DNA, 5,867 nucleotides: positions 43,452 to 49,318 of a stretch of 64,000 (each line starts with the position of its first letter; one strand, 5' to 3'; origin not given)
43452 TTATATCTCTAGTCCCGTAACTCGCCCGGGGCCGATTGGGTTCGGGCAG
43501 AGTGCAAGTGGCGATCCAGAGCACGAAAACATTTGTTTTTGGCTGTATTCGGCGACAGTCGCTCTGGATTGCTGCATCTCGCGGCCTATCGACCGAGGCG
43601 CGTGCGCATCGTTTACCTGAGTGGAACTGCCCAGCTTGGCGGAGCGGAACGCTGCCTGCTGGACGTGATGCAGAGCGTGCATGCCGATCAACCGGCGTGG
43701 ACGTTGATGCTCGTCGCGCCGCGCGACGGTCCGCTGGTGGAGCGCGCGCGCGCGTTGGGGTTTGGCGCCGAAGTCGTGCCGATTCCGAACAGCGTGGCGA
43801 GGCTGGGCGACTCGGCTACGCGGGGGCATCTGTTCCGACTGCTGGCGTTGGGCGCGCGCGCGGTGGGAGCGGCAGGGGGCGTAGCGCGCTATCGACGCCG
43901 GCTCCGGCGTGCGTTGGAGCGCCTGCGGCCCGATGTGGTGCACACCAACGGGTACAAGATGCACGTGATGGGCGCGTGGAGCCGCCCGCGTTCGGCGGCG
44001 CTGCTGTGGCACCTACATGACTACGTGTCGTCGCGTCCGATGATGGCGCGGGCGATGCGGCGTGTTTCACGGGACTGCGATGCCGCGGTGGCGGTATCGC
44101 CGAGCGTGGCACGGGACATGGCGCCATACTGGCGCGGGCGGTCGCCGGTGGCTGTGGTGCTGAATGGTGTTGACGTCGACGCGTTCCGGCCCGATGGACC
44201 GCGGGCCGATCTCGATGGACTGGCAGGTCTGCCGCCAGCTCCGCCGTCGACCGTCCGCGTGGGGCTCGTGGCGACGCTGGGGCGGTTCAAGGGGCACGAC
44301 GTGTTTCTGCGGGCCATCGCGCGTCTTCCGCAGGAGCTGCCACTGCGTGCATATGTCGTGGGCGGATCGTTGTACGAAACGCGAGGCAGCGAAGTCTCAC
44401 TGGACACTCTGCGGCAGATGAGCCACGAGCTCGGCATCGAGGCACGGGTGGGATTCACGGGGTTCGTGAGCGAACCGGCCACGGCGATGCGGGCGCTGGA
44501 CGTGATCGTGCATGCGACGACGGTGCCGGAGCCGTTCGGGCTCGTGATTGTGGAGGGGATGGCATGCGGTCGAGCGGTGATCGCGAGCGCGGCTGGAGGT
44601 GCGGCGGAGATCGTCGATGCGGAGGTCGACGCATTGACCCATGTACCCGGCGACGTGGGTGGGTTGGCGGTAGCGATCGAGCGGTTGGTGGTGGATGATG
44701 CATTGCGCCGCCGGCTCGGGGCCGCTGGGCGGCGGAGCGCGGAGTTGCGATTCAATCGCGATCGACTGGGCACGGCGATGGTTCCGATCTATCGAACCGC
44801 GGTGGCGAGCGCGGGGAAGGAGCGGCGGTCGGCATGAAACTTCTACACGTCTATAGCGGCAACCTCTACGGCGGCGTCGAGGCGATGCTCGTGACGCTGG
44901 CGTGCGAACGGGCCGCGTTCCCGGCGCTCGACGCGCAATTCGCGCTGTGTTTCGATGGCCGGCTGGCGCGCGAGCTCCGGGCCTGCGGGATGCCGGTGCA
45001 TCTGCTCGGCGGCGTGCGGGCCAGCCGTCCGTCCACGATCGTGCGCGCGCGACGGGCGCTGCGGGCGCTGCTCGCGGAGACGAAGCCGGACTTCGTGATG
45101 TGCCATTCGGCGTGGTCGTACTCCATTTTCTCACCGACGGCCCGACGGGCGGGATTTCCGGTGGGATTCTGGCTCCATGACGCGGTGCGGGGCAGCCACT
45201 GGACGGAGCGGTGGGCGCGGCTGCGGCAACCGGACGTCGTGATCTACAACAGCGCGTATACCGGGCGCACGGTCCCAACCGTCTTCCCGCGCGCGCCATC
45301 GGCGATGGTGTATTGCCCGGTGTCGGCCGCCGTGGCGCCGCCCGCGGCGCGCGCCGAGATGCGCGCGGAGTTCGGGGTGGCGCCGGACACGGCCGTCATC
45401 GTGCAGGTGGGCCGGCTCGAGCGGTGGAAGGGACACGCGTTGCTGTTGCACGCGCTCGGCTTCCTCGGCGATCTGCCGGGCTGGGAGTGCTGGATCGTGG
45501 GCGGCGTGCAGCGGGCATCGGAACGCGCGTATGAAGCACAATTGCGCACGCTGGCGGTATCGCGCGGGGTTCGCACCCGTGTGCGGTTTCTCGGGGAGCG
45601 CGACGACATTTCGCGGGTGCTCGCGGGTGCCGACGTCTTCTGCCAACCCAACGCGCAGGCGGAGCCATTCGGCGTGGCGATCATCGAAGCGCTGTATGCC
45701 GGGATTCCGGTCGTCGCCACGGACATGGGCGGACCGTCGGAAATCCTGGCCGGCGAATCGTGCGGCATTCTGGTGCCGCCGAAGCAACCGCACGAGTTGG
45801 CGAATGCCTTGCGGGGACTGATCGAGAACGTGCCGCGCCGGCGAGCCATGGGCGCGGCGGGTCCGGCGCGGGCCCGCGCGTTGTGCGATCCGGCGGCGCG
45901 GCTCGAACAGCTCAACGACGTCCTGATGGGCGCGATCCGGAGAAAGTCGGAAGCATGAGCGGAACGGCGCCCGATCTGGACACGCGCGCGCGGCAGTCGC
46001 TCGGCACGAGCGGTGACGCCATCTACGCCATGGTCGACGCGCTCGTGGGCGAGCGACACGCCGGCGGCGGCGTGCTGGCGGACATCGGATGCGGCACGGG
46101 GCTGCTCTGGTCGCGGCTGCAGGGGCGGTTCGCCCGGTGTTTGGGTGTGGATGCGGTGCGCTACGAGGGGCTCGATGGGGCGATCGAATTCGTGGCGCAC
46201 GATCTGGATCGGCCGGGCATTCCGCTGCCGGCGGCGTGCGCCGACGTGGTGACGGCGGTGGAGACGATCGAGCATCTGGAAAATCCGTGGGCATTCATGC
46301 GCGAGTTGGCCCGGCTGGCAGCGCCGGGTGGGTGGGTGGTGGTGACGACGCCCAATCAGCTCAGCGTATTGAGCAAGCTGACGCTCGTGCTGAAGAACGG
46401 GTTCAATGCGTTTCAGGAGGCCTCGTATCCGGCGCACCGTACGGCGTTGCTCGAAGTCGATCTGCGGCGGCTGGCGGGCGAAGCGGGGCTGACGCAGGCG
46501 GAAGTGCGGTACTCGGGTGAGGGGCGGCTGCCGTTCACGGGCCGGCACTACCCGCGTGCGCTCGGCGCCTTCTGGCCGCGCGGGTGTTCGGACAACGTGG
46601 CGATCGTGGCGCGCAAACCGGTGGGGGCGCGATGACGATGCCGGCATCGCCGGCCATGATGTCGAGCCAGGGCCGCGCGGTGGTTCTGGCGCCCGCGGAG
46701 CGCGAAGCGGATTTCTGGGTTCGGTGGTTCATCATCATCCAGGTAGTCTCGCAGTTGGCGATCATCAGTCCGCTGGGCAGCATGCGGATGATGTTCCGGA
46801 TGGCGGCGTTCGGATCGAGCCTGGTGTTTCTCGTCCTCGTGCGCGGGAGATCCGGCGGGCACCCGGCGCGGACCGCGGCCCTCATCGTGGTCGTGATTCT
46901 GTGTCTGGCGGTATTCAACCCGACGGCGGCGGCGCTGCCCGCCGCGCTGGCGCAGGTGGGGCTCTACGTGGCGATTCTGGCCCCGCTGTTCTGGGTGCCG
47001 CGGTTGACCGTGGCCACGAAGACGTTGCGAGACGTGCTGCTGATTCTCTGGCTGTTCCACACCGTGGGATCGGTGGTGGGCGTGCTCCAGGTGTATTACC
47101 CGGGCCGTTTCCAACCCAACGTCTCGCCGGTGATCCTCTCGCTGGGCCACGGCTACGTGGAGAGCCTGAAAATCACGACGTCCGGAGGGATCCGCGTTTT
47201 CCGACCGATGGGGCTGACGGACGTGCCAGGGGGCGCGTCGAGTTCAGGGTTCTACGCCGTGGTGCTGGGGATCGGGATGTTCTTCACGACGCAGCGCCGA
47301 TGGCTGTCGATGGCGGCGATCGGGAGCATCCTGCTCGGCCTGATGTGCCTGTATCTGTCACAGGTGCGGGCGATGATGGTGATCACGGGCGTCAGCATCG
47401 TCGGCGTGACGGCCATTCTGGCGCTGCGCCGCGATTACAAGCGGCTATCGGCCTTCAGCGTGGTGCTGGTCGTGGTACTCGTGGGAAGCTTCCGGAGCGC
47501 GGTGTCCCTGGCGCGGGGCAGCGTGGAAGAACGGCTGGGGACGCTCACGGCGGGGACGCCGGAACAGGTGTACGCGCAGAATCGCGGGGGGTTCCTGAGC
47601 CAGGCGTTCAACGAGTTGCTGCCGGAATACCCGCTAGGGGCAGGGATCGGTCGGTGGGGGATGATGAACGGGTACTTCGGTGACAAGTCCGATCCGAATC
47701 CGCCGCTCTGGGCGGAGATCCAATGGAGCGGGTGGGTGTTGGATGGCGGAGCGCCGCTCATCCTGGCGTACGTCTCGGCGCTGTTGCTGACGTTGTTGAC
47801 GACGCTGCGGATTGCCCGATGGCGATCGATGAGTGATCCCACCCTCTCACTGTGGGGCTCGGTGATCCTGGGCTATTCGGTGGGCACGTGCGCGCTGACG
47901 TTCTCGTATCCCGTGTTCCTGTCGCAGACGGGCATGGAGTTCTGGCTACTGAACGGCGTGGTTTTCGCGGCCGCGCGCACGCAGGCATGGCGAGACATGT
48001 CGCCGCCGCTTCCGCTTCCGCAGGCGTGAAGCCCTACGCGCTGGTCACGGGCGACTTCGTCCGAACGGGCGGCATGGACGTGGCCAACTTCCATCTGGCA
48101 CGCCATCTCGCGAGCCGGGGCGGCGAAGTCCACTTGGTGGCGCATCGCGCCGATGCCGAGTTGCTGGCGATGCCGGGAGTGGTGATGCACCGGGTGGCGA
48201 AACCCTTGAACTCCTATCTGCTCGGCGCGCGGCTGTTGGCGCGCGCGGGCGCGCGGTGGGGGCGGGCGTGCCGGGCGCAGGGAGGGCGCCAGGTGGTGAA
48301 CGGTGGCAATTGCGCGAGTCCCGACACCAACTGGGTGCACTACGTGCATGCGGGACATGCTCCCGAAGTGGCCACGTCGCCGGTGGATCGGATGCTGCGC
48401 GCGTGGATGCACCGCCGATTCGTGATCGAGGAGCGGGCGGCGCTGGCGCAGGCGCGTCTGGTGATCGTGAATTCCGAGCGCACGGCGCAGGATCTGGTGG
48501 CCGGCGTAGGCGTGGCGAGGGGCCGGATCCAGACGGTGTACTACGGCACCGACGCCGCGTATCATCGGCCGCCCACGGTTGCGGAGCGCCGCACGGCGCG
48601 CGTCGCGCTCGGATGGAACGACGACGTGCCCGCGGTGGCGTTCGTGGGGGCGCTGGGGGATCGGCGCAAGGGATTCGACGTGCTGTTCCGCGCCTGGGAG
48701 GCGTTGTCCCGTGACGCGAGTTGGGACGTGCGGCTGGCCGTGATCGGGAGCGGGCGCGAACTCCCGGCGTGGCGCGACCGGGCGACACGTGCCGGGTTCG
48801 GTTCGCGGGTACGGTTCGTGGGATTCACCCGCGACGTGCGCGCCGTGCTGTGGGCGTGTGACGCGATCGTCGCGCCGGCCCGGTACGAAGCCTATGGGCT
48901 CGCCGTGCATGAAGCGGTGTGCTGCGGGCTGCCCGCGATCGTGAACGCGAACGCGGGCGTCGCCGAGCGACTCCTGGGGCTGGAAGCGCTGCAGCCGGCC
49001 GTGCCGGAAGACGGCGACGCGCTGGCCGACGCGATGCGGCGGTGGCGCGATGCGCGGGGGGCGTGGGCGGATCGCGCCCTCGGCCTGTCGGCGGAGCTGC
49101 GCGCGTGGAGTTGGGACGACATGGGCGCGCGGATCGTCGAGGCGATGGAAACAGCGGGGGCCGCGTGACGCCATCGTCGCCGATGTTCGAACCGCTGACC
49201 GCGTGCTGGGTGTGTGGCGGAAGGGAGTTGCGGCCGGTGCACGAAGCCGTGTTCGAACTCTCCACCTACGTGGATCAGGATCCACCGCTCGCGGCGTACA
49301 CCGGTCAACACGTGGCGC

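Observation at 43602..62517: An 18-gene, roughly 19-kb polysaccharide operon with 12 glycosyltransferases and 4 methyltransferases, almost entirely linked by stop/start overlaps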

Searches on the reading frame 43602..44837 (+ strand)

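Call 6: search_protein_families(library=pfam, proteins=[window:43602-44837:+], max_evalue=0.01)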
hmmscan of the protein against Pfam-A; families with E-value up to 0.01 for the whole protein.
window:43602-44837:+ (411 aa): 5 families
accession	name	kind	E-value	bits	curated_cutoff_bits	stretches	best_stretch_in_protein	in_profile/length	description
PF13692.12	Glyco_trans_1_4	-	2.1e-27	96.6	27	1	220-363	4-140/142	Glycosyl transferases group 1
PF00534.26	Glycos_transf_1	-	3.9e-27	95.3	26.4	1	222-378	20-171/172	Glycosyl transferases group 1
PF13439.12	Glyco_transf_4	-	5.1e-17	62.9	28.5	1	45-193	32-169/170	Glycosyltransferase Family 4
PF13579.12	Glyco_trans_4_4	-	1.8e-08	35.3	29.7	1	14-189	2-158/158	Glycosyl transferase 4-like domain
PF13524.12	Glyco_trans_1_2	-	0.00071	20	25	1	295-381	43-130/144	Glycosyl transferase-like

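Call 14: search_protein_families(library=ncbifam, proteins=[window:43602-44837:+], max_evalue=0.00001)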
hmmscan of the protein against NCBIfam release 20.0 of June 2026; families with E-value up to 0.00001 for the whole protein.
window:43602-44837:+ (411 aa): 14 families
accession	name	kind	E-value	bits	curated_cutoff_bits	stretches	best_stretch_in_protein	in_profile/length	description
NF041876.1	EPS_EpsE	equivalog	2.5e-25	89.5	400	1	171-388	174-384/389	exopolysaccharide biosynthesis GT4 family glycosyltransferase EpsE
TIGR03088.1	stp2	hypoth_equivalog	1.7e-24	86.5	409.05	1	99-399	71-372/374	TIGR03088 family PEP-CTERM/XrtA system glycosyltransferase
TIGR03449.1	mycothiol_MshA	equivalog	3e-24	85.7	462.5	1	169-401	175-404/406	D-inositol-3-phosphate glycosyltransferase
TIGR02149.1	glgA_Coryne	subfamily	3.5e-18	65.9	302.4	1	156-399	142-389/391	glycogen synthase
TIGR03999.1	thiol_BshA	equivalog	1.8e-16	60.1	273.7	1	142-399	128-372/375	N-acetyl-alpha-D-glucosaminyl L-malate synthase BshA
NF053787.1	GlcN_PG_synth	equivalog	2.4e-16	59.5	480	1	148-399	133-358/361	N-acetylglucosaminyl phosphatidylglycerol synthase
TIGR04047.1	MSMEG_0565_glyc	hypoth_equivalog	1.3e-15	57.3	259.85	1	135-398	117-372/373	MSMEG_0565 family glycosyltransferase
TIGR04063.1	stp3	hypoth_equivalog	2.2e-14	53.2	442.05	1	145-398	143-393/397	TIGR04063 family PEP-CTERM/XrtA system glycosyltransferase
NF038229.1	Glyco4_Geo_Pelo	equivalog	9.7e-08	31.4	400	1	229-401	173-337/338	GPMC system family 4 glycosyltransferase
TIGR03087.1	stp1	hypoth_equivalog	1.1e-07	31.4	316.65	0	315-386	314-383/397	TIGR03087 family PEP-CTERM/XrtA system glycosyltransferase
NF050063.1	ProtGlycPglJ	equivalog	5.9e-07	29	500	1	225-375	202-342/363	N-acetylgalactosamine-N,N'-diacetylbacillosaminyl-diphospho-undecaprenol 4-alpha-N-acetylgalactosaminyltransferase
NF041010.1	glycosy_Agl16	equivalog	1.9e-06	27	575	1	140-379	114-331/352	glycosylation protein Agl16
NF046085.1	XrtY_assoc_Gly1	equivalog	2.9e-06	26.4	400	1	229-399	221-383/387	XrtY-associated glycosyltransferase XYAG1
TIGR02095.1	glgA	subfamily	9.9e-06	24.5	328.45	0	215-341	292-410/477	glycogen/starch synthase, ADP-glucose type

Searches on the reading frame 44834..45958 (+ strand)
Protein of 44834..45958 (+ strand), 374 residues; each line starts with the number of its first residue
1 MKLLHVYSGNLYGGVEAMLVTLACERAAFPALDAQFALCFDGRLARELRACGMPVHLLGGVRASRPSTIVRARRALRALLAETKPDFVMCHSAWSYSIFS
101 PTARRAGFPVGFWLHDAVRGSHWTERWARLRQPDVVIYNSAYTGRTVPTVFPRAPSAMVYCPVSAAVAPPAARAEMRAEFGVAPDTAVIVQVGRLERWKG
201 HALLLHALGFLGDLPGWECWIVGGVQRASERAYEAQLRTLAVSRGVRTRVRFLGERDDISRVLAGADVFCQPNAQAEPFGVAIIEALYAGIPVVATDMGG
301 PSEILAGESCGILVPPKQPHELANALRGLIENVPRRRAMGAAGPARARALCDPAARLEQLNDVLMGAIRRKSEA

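Call 6: search_protein_families(library=pfam, proteins=[window:44834-45958:+], max_evalue=0.01)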
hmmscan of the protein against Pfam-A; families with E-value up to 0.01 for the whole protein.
window:44834-45958:+ (374 aa): 7 families
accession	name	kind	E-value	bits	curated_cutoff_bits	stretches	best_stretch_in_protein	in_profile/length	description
PF00534.26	Glycos_transf_1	-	7.8e-36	123.6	26.4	1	174-344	3-170/172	Glycosyl transferases group 1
PF13692.12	Glyco_trans_1_4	-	1e-29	104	27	1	188-332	3-142/142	Glycosyl transferases group 1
PF13439.12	Glyco_transf_4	-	2.6e-09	37.8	28.5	1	13-164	2-167/170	Glycosyltransferase Family 4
PF20706.3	GT4-conflict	-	3.6e-08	33.2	26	1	185-308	196-323/385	Family 4 Glycosyltransferase in conflict systems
PF13579.12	Glyco_trans_4_4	-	6.7e-06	27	29.7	1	37-147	23-142/158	Glycosyl transferase 4-like domain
PF13524.12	Glyco_trans_1_2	-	3.4e-05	24.3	25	1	257-361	38-143/144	Glycosyl transferase-like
PF13477.12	Glyco_trans_4_2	-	0.005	17.4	23.4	0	66-109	57-100/139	Glycosyl transferase 4-like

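Call 14: search_protein_families(library=ncbifam, proteins=[window:44834-45958:+], max_evalue=0.00001)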
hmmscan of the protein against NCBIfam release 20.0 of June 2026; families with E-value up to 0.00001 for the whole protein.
window:44834-45958:+ (374 aa): 25 families
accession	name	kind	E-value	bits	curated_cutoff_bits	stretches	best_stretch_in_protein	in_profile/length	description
NF041876.1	EPS_EpsE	equivalog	2.9e-27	95.9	400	1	186-347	214-376/389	exopolysaccharide biosynthesis GT4 family glycosyltransferase EpsE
TIGR03449.1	mycothiol_MshA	equivalog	1.7e-25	89.8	462.5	1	164-352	198-389/406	D-inositol-3-phosphate glycosyltransferase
TIGR03088.1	stp2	hypoth_equivalog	1.1e-23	84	409.05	1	171-348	179-354/374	TIGR03088 family PEP-CTERM/XrtA system glycosyltransferase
TIGR02149.1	glgA_Coryne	subfamily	7.6e-17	61.5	302.4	1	121-349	134-372/391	glycogen synthase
NF053787.1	GlcN_PG_synth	equivalog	2e-16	59.8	480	1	168-336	179-330/361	N-acetylglucosaminyl phosphatidylglycerol synthase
TIGR03999.1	thiol_BshA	equivalog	9.1e-16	57.7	273.7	1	235-348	242-354/375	N-acetyl-alpha-D-glucosaminyl L-malate synthase BshA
TIGR04047.1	MSMEG_0565_glyc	hypoth_equivalog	2.7e-15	56.3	259.85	1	170-345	178-353/373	MSMEG_0565 family glycosyltransferase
TIGR02472.1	sucr_P_syn_N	equivalog_domain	2.2e-11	43.2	576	1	268-344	343-418/439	sucrose-phosphate synthase, putative, glycosyltransferase domain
NF038011.1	PelF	equivalog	4e-11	42.6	100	1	189-349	309-474/489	GT4 family glycosyltransferase PelF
NF038295.1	EPS_HpsP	equivalog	3.2e-10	39.6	550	1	172-342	193-362/388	hormogonium polysaccharide biosynthesis glycosyltransferase HpsP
NF047684.1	TeichurnBiosyTuaC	equivalog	4e-10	39.2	550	1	171-332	204-354/391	teichuronic acid biosynthesis protein TuaC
TIGR02468.1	sucrsPsyn_pln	equivalog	5.3e-10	37.7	1143.95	1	267-331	573-636/1051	sucrose-phosphate synthase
TIGR04063.1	stp3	hypoth_equivalog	1e-09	37.8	442.05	1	171-342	199-370/397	TIGR04063 family PEP-CTERM/XrtA system glycosyltransferase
TIGR02470.1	sucr_synth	equivalog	1.1e-09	37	810.4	1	260-331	637-708/784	sucrose synthase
TIGR04157.1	glyco_rSAM_CFB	subfamily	9.4e-09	34.7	400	1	170-318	211-352/406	TIGR04157 family glycosyltransferase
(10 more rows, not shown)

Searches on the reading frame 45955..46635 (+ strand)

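Call 6: search_protein_families(library=pfam, proteins=[window:45955-46635:+], max_evalue=0.01)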
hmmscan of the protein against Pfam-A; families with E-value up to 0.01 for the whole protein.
window:45955-46635:+ (226 aa): 5 families
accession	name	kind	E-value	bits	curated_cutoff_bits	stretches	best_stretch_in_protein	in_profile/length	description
PF13489.12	Methyltransf_23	-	9.6e-18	64.9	27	1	37-180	22-160/164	Methyltransferase domain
PF08241.18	Methyltransf_11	-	2.1e-14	54.4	21.2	1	43-130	2-95/95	Methyltransferase domain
PF13649.12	Methyltransf_25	-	3.4e-09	37.7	27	1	43-126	3-97/97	Methyltransferase domain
PF08242.18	Methyltransf_12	-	2.4e-08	35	30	1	43-128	2-98/98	Methyltransferase domain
PF13847.12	Methyltransf_31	-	3.2e-06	27.3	27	1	42-139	8-118/145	Methyltransferase domain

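Call 14: search_protein_families(library=ncbifam, proteins=[window:45955-46635:+], max_evalue=0.00001)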
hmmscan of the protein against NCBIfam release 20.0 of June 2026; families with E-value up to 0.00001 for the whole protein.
window:45955-46635:+ (226 aa): 2 families
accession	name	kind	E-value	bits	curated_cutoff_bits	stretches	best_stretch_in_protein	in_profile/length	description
TIGR01983.1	UbiG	equivalog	6.5e-10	38.7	102.95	1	41-137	53-158/228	bifunctional 2-polyprenyl-6-hydroxyphenol methylase/3-demethylubiquinol 3-O-methyltransferase UbiG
NF045667.1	MTase_DVU1556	equivalog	3.4e-07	30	155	1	38-131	23-120/213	DVU_1556 family methyltransferase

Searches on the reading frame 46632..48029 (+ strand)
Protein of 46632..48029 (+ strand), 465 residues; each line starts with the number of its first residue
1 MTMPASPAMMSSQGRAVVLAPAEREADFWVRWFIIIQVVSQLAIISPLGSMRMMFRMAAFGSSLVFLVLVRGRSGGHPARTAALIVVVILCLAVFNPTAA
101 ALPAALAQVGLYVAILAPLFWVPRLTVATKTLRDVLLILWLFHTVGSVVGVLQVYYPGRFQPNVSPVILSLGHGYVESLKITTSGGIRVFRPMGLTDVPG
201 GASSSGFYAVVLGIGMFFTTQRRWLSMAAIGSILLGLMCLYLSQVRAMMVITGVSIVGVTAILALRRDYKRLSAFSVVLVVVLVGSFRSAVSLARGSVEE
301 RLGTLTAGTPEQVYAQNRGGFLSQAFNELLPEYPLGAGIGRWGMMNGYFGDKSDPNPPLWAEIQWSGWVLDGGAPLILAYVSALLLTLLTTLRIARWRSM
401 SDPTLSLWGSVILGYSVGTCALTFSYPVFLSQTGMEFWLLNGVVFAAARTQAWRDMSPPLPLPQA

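Call 6: search_protein_families(library=pfam, proteins=[window:46632-48029:+], max_evalue=0.01)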
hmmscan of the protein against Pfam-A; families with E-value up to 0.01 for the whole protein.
window:46632-48029:+ (465 aa): 1 family
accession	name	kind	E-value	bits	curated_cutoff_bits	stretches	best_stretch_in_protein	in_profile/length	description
PF04932.20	Wzy_C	-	3.3e-05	24.2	31.7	1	233-381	3-149/149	O-Antigen ligase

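Call 14: search_protein_families(library=ncbifam, proteins=[window:46632-48029:+], max_evalue=0.00001)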
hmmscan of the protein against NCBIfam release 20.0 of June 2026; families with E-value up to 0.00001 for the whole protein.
window:46632-48029:+ (465 aa): 0 families

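Call 43: search_solved_structures(query=window:46632-48029:+, max_evalue=10)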
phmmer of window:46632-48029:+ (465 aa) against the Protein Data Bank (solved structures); distinct sequences matched with E-value up to 10: 1.
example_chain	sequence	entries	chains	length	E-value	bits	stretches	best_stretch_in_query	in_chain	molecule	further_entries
7c12_A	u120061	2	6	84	2.6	10.1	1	412-455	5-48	Glutaredoxin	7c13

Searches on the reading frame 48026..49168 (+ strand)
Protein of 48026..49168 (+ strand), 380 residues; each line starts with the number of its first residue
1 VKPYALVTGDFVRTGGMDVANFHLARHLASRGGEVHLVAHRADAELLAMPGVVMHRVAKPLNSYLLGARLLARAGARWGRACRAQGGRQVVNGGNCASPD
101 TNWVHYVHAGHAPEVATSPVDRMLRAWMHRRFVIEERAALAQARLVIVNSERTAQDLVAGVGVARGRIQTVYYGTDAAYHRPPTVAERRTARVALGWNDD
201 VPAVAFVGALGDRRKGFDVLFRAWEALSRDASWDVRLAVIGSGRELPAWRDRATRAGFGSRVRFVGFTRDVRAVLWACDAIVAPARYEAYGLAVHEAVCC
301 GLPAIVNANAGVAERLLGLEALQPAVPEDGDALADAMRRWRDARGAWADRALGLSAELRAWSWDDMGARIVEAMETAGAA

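Call 6: search_protein_families(library=pfam, proteins=[window:48026-49168:+], max_evalue=0.01)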
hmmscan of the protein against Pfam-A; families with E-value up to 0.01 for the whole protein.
window:48026-49168:+ (380 aa): 5 families
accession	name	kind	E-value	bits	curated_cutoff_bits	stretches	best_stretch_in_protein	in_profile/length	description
PF13692.12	Glyco_trans_1_4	-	1.7e-23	83.9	27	1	202-339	2-138/142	Glycosyl transferases group 1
PF00534.26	Glycos_transf_1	-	1.6e-20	73.8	26.4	1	188-340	2-155/172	Glycosyl transferases group 1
PF20706.3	GT4-conflict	-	4.2e-17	62.7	26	1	192-366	193-381/385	Family 4 Glycosyltransferase in conflict systems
PF13439.12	Glyco_transf_4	-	3.1e-12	47.3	28.5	1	15-177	2-168/170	Glycosyltransferase Family 4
PF13524.12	Glyco_trans_1_2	-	0.0068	16.8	25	0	233-347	13-118/144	Glycosyl transferase-like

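Call 14: search_protein_families(library=ncbifam, proteins=[window:48026-49168:+], max_evalue=0.00001)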
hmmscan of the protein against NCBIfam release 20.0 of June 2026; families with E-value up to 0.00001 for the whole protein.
window:48026-49168:+ (380 aa): 14 families
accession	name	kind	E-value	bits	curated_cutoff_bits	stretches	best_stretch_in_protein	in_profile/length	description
TIGR03449.1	mycothiol_MshA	equivalog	1.4e-19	70.3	462.5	1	133-312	155-338/406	D-inositol-3-phosphate glycosyltransferase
TIGR03088.1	stp2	hypoth_equivalog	9e-17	61.2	409.05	1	150-346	144-341/374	TIGR03088 family PEP-CTERM/XrtA system glycosyltransferase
TIGR03999.1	thiol_BshA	equivalog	8e-14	51.3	273.7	1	222-314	219-309/375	N-acetyl-alpha-D-glucosaminyl L-malate synthase BshA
NF053787.1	GlcN_PG_synth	equivalog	9.2e-12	44.5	480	1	146-370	147-352/361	N-acetylglucosaminyl phosphatidylglycerol synthase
TIGR02149.1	glgA_Coryne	subfamily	2.4e-11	43.4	302.4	1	136-315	138-321/391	glycogen synthase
TIGR02095.1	glgA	subfamily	3e-10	39.3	328.45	1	191-314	284-405/477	glycogen/starch synthase, ADP-glucose type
NF038295.1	EPS_HpsP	equivalog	3.4e-09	36.2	550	1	185-321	191-331/388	hormogonium polysaccharide biosynthesis glycosyltransferase HpsP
NF041876.1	EPS_EpsE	equivalog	6e-09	35.6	400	1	212-341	224-359/389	exopolysaccharide biosynthesis GT4 family glycosyltransferase EpsE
TIGR04047.1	MSMEG_0565_glyc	hypoth_equivalog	1.1e-08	34.6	259.85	1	135-372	132-369/373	MSMEG_0565 family glycosyltransferase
TIGR04063.1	stp3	hypoth_equivalog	1.7e-07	30.5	442.05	1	136-267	151-277/397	TIGR04063 family PEP-CTERM/XrtA system glycosyltransferase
TIGR04157.1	glyco_rSAM_CFB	subfamily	5.4e-07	28.9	400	1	134-314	161-337/406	TIGR04157 family glycosyltransferase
NF041879.1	EPS_EpsH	equivalog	2.3e-06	26.6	800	1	153-314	189-349/431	exopolysaccharide biosynthesis glycosyltransferase EpsH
NF011726.0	PRK15179.1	equivalog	2.4e-06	26.2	733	1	139-314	453-628/694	Vi polysaccharide biosynthesis protein TviE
NF041010.1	glycosy_Agl16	equivalog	3.4e-06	26.2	575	1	235-374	206-348/352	glycosylation protein Agl16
